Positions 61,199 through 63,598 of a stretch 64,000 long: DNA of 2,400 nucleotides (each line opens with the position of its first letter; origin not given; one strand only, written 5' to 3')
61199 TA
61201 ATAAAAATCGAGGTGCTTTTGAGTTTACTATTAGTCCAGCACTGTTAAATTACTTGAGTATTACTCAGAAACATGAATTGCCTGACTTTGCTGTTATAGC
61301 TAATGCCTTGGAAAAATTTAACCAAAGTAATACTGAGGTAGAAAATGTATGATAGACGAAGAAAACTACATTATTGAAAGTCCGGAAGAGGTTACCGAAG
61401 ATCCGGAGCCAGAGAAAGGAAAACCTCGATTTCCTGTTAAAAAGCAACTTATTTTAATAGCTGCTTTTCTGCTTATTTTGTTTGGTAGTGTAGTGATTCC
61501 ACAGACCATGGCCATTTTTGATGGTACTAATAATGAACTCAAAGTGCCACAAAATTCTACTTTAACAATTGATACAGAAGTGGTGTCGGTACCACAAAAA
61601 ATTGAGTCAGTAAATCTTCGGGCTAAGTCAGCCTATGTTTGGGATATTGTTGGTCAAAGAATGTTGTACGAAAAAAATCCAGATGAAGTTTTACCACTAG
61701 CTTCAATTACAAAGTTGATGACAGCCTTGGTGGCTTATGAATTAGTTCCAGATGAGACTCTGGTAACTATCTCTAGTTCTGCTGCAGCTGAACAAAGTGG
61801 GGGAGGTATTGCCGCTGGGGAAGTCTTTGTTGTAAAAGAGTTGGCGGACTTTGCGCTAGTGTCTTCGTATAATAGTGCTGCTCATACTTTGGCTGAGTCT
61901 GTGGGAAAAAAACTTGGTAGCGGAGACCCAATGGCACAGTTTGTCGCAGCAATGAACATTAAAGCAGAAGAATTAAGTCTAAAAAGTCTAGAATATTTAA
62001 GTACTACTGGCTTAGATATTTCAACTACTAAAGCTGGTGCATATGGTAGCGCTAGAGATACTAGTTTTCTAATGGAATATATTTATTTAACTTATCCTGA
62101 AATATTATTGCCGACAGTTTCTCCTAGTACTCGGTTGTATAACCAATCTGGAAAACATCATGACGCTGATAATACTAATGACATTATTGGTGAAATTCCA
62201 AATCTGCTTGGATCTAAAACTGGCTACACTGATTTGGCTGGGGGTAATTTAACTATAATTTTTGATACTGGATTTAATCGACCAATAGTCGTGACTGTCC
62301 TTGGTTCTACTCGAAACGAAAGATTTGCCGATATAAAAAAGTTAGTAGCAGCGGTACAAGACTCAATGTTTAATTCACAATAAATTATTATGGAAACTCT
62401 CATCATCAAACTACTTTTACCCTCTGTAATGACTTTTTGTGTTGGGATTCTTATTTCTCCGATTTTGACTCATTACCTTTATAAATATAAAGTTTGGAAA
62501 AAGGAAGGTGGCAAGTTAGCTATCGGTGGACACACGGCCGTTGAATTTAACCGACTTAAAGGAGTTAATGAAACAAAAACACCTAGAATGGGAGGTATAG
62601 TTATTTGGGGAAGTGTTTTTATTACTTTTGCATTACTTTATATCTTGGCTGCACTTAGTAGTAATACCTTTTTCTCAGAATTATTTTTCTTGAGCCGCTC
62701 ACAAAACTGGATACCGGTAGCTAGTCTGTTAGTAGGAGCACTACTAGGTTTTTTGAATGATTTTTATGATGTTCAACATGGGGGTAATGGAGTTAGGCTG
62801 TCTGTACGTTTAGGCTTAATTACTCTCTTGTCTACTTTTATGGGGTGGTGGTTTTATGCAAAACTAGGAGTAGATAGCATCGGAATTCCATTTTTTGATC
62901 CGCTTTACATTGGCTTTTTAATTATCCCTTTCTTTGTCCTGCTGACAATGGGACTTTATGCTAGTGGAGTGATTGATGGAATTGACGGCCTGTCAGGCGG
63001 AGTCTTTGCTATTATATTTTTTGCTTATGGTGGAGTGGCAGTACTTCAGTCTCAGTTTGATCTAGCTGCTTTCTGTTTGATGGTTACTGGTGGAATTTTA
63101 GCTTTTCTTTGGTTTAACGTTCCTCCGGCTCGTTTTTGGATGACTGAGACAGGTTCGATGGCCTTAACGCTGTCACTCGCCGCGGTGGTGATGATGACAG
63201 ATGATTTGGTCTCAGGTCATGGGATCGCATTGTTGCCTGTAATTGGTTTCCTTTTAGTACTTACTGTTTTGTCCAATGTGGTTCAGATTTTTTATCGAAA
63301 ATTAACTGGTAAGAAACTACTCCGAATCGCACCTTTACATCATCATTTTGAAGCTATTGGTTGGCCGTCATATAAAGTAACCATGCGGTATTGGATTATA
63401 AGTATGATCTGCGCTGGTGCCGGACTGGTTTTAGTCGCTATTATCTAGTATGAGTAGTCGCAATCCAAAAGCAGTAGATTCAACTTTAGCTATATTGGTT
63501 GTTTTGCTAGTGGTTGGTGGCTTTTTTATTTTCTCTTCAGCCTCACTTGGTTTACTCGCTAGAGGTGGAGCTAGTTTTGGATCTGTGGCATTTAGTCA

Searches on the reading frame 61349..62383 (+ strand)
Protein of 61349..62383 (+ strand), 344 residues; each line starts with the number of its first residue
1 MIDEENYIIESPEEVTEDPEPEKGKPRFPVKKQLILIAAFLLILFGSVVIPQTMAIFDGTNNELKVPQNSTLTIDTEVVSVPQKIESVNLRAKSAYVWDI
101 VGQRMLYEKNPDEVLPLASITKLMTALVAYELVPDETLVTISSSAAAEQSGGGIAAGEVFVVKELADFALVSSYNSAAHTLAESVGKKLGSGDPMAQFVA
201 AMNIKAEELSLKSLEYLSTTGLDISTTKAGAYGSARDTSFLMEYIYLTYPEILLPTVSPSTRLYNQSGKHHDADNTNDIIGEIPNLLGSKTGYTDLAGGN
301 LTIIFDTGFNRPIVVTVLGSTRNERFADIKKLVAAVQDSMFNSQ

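Call 71: search_protein_families(library=pfam, proteins=[window:61349-62383:+], max_evalue=0.00001)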
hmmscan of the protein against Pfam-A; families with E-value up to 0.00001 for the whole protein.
window:61349-62383:+ (344 aa): 1 family
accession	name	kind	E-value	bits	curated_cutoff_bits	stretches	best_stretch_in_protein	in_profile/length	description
PF00768.25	Peptidase_S11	-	6e-34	118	27.6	1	87-319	7-236/239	D-alanyl-D-alanine carboxypeptidase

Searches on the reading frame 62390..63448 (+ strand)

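Call 71: search_protein_families(library=pfam, proteins=[window:62390-63448:+], max_evalue=0.00001)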
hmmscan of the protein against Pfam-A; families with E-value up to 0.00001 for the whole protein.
window:62390-63448:+ (352 aa): 1 family
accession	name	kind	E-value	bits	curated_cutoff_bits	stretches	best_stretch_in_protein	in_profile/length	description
PF00953.26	Glycos_transf_4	-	6e-20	72.3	27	1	110-269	5-158/160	Glycosyl transferase family 4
